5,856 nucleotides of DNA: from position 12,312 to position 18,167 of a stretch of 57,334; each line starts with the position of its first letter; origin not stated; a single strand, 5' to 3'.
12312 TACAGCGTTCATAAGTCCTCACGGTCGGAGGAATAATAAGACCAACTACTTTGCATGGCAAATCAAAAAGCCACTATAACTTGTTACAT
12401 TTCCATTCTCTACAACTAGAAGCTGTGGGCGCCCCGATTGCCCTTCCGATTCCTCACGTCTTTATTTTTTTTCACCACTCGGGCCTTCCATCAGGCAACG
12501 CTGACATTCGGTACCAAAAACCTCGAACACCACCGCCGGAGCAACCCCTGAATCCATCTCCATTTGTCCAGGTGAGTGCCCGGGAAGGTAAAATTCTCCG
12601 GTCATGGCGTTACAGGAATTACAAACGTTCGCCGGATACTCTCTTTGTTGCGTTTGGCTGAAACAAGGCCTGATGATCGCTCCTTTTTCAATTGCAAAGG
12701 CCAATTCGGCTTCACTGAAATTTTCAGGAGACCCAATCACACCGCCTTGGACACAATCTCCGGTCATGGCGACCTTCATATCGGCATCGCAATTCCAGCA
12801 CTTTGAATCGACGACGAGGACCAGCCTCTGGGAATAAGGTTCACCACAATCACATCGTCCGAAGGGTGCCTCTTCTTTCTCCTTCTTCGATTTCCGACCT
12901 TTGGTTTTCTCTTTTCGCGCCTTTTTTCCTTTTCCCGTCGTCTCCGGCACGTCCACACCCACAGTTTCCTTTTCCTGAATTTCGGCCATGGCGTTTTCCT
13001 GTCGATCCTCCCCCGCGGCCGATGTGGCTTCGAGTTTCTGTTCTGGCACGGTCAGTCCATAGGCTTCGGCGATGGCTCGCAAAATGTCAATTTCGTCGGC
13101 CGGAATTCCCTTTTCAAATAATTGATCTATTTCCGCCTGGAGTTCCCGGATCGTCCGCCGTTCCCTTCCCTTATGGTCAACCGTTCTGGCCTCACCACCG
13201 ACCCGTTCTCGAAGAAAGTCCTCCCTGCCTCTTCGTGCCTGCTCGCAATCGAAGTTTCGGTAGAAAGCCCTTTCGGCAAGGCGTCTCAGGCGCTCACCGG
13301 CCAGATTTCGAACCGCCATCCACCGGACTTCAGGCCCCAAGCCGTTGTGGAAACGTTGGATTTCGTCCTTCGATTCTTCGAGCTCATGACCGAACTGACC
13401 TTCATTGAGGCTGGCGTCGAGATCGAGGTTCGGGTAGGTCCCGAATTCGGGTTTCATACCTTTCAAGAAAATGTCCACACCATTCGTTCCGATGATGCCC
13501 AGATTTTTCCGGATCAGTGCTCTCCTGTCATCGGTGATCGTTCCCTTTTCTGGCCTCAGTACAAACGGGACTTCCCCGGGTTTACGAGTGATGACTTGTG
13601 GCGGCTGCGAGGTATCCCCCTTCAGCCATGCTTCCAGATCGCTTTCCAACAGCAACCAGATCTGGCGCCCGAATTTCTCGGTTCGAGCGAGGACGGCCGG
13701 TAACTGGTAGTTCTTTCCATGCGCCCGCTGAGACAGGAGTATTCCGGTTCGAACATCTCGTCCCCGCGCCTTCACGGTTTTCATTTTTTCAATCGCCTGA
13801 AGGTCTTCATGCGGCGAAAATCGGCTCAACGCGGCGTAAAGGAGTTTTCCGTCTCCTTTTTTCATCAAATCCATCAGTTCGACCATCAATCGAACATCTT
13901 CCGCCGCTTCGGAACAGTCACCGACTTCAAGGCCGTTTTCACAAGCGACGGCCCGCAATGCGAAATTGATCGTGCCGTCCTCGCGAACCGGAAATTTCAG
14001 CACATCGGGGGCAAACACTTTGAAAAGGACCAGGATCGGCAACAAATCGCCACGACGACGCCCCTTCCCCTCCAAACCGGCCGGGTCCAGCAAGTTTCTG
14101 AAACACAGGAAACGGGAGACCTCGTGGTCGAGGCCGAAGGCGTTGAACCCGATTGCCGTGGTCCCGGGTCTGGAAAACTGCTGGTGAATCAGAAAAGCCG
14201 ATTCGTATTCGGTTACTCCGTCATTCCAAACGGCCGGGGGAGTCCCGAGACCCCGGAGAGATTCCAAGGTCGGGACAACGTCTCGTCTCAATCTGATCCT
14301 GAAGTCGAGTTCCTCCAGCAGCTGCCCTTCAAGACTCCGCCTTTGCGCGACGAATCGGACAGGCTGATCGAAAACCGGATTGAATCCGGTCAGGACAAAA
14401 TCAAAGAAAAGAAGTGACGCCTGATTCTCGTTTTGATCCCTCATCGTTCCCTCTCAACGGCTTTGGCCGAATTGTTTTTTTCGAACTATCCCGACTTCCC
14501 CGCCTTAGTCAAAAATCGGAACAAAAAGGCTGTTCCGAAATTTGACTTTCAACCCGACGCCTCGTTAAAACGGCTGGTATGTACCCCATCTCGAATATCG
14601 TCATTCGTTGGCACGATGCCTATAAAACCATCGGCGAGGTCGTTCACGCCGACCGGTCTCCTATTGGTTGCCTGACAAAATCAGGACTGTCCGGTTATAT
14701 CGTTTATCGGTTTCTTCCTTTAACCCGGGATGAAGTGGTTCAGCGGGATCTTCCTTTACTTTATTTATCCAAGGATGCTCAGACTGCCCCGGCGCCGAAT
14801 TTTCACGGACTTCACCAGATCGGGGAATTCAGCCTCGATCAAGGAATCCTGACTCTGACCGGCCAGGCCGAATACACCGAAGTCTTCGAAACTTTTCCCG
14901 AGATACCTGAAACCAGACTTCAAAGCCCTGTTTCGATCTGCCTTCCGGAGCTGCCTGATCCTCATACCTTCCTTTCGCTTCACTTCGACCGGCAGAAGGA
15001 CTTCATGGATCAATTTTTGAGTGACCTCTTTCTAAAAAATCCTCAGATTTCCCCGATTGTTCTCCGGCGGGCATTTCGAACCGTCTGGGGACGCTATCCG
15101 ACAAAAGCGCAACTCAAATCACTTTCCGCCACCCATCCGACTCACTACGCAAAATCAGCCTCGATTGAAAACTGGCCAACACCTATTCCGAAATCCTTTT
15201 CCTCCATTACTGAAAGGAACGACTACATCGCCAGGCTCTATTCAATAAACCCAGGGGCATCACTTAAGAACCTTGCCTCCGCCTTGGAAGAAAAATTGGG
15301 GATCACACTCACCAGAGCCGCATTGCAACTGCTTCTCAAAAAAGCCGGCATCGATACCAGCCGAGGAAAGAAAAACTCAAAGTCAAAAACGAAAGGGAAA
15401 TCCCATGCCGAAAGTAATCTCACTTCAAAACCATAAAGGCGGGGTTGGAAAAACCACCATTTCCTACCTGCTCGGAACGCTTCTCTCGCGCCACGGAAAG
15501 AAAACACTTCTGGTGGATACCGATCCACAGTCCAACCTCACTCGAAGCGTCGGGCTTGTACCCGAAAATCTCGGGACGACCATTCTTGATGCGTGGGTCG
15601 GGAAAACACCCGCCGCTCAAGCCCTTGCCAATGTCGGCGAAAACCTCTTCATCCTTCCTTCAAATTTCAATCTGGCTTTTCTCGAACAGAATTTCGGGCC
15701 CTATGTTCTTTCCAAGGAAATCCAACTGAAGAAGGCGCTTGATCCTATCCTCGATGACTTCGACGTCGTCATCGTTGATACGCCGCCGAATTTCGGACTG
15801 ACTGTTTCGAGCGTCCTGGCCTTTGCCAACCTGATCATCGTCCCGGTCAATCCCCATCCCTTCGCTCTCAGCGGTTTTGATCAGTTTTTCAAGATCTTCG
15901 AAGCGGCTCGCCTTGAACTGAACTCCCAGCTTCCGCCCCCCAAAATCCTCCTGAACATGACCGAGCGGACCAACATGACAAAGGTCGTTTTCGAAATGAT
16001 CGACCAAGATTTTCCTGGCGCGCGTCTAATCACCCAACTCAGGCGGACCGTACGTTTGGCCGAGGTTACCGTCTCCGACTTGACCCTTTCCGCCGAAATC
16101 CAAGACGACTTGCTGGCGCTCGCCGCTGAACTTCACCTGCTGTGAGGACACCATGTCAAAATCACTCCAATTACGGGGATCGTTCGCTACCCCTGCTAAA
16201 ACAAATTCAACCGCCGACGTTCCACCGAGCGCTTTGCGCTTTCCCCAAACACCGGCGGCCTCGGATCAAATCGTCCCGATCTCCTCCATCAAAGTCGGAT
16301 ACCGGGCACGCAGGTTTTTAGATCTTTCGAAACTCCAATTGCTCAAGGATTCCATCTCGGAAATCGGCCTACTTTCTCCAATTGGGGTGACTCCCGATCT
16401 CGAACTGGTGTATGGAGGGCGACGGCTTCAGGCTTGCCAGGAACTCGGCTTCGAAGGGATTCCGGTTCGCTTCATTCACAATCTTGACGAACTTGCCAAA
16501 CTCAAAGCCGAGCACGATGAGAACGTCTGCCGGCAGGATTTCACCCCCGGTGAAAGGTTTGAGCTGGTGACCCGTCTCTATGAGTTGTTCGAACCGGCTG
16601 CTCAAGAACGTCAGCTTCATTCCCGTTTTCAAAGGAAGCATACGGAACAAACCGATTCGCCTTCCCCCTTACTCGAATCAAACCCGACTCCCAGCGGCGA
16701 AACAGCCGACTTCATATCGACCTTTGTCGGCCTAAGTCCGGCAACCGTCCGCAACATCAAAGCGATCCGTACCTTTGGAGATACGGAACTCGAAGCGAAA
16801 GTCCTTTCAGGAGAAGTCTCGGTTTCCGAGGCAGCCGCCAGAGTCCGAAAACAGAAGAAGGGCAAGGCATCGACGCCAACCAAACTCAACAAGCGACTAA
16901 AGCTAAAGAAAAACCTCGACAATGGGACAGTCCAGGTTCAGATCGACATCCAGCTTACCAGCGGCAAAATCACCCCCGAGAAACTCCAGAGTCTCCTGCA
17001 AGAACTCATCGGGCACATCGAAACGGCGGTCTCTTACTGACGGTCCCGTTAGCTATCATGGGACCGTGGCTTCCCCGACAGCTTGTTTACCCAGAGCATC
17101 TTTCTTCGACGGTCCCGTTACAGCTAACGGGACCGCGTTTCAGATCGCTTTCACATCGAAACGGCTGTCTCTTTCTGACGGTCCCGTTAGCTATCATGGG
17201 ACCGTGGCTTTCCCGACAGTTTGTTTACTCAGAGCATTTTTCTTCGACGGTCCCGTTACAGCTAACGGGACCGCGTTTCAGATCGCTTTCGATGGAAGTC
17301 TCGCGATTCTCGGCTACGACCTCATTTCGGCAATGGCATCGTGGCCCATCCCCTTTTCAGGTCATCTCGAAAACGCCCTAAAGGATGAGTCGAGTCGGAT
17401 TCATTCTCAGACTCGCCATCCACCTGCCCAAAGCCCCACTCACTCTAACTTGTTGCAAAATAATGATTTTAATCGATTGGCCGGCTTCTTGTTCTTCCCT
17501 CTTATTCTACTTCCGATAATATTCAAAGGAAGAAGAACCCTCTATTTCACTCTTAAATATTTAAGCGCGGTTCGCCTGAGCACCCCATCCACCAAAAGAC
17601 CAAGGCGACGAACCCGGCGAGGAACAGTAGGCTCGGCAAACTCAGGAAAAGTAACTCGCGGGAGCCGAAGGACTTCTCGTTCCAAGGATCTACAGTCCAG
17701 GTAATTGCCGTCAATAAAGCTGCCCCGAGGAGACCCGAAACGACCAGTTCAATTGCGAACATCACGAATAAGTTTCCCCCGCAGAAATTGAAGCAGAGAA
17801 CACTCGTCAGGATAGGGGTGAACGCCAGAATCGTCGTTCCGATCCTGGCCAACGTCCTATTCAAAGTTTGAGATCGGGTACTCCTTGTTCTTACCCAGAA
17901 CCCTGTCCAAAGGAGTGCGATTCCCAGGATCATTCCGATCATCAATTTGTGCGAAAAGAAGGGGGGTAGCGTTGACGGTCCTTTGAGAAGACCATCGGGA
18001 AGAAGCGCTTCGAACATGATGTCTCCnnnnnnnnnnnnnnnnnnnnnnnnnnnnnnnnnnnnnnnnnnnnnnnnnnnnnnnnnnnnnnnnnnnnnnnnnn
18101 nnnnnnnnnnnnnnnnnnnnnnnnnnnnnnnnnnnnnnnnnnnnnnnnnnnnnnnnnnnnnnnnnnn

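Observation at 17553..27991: Ten-gene cluster of unknown function under sigma54-type control: giant pentapeptide/HEAT protein plus partners, four orphan proteins and an SF2 helicase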

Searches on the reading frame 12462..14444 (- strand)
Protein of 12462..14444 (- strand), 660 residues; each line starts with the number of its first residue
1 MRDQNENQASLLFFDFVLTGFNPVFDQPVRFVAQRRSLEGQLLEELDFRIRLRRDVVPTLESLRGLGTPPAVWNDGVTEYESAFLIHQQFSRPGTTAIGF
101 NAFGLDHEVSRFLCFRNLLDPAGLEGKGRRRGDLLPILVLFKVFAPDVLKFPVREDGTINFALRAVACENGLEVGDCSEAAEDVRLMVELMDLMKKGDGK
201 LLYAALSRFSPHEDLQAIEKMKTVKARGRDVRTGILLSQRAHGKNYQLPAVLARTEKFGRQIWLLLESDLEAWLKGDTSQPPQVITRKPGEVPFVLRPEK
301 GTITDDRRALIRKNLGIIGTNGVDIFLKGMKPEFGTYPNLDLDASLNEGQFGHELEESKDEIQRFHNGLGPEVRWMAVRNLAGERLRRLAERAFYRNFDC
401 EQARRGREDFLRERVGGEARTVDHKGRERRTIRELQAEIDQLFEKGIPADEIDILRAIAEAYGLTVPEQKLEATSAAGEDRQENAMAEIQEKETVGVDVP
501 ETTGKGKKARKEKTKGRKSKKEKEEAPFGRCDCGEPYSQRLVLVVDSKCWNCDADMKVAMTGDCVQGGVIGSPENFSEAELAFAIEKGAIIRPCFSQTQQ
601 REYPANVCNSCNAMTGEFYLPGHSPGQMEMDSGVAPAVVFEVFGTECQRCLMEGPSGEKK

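Call 13: search_protein_families(library=pfam, proteins=[window:12462-14444:-], max_evalue=0.001)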
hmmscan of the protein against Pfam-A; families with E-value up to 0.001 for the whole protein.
window:12462-14444:- (660 aa): 0 families

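Call 68: search_dna_similar(query=window:12462-14444:-, collection=plasmids, mode=protein, max_rows=12, max_evalue=0.001)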
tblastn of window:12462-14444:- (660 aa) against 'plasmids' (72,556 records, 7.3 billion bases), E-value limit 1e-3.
Records with a match: 44; places in all: 44; records where one place covers at least 80% of the query: 0.
Best place of each record, by identity: <60% 44.
By first word of the organism name: Escherichia 6; Rhizobium 5; Salmonella 5; Pseudomonas 4; Vibrio 4; Klebsiella 3; Alteromonas 2; Proteus 2; Fulvitalea 1; Aureibacter 1; and 11 more.
By predicted mobility (MOB-suite, as given by PLSDB): non-mobilizable 34; mobilizable 5; conjugative 5.
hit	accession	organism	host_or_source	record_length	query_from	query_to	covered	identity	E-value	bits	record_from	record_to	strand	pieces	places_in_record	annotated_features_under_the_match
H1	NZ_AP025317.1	Fulvitalea axinellae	-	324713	10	427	63%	29.4%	5e-35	150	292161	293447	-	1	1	exodeoxyribonuclease I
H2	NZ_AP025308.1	Aureibacter tunicatorum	-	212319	10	456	68%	25.4%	3e-25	119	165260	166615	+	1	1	exonuclease domain-containing protein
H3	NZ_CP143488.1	Pseudomonas silesiensis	single cell,landfill for plastics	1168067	11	222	32%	30.6%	6e-17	93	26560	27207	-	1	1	record has no annotation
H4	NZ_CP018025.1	Alteromonas mediterranea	seawater,seawater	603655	7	245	36%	25.6%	8e-11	73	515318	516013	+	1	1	sbcB: exodeoxyribonuclease I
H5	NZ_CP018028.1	Alteromonas mediterranea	seawater,seawater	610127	7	245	36%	25.6%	8e-11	73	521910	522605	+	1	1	sbcB: exodeoxyribonuclease I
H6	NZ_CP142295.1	Erwinia aphidicola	Triticum aestivum 'Rembrandt'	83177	7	201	30%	31.3%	3e-17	94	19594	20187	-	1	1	sbcB: exodeoxyribonuclease I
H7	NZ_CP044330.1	Methylocystis rosea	-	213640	11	210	30%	30.4%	2e-11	75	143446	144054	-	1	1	exonuclease domain-containing protein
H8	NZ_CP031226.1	Pseudomonas amygdali pv. lachrymans str. M301315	-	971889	11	207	30%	30.7%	8e-14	83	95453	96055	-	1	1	sbcB: exodeoxyribonuclease I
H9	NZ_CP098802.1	Rhizobium anhuiense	Trifolium dubium,Cell culture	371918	8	218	32%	27.9%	2e-11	76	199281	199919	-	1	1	exonuclease domain-containing protein | ImmA/IrrE family metallo-endopeptidase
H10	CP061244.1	Escherichia coli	Homo sapiens,cell culture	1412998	1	219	33%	26.6%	3e-14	84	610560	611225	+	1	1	none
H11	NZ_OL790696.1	Escherichia coli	-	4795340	1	219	33%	26.6%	3e-14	84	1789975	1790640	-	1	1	none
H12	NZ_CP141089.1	Escherichia coli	Homo sapiens,Infected Human Urine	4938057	1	219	33%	26.6%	3e-14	84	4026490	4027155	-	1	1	none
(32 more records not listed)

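Call 114: search_protein_families(library=ncbifam, proteins=[window:12462-14444:-], max_evalue=0.01)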
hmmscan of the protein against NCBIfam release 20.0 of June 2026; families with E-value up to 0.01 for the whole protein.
window:12462-14444:- (660 aa): 1 family
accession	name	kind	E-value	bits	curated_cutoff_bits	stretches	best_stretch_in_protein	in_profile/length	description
NF008746.0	PRK11779.1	equivalog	2e-29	102.5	260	1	5-202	3-203/477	exodeoxyribonuclease I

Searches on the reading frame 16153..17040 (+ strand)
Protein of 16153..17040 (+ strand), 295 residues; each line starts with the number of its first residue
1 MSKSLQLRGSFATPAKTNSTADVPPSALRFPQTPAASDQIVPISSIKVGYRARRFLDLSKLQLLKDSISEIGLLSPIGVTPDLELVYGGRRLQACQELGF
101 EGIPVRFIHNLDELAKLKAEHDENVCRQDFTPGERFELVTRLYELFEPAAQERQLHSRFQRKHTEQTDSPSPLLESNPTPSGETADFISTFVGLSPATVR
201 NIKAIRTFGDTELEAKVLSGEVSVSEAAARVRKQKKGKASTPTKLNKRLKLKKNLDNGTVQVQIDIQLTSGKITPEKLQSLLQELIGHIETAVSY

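Call 13: search_protein_families(library=pfam, proteins=[window:16153-17040:+], max_evalue=0.001)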
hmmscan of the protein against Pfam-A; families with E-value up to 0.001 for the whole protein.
window:16153-17040:+ (295 aa): 1 family
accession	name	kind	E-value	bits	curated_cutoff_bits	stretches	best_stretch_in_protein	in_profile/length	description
PF02195.25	ParB_N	-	4.9e-07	30.1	26.3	1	41-121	6-90/95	ParB N-terminal domain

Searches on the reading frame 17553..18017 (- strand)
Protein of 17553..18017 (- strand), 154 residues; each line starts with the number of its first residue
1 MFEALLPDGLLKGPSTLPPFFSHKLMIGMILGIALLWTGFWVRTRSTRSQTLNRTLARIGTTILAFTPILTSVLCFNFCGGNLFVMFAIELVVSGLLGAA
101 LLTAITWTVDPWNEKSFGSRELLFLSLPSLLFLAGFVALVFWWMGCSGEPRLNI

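Call 4: search_protein_families(library=pfam, proteins=[window:17553-18017:-], max_evalue=0.01)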
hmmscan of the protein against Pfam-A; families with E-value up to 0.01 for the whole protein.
window:17553-18017:- (154 aa): 1 family
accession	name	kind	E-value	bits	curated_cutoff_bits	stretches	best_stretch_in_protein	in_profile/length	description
PF12442.13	DUF3681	-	0.0019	19.1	24.3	0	7-51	29-73/96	Protein of unknown function (DUF3681)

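Call 5: search_protein_families(library=padloc, proteins=[window:17553-18017:-], max_evalue=0.01)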
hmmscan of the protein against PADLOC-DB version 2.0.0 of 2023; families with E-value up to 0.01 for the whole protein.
window:17553-18017:- (154 aa): 0 families

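Call 114: search_protein_families(library=ncbifam, proteins=[window:17553-18017:-], max_evalue=0.01)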
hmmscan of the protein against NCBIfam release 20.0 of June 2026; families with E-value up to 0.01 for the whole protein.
window:17553-18017:- (154 aa): 0 families
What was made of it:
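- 17553..18017 (-): 154-aa membrane protein with about four hydrophobic segments; last gene of the minus-strand operon. No family hit (calls 4, 5, 114).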
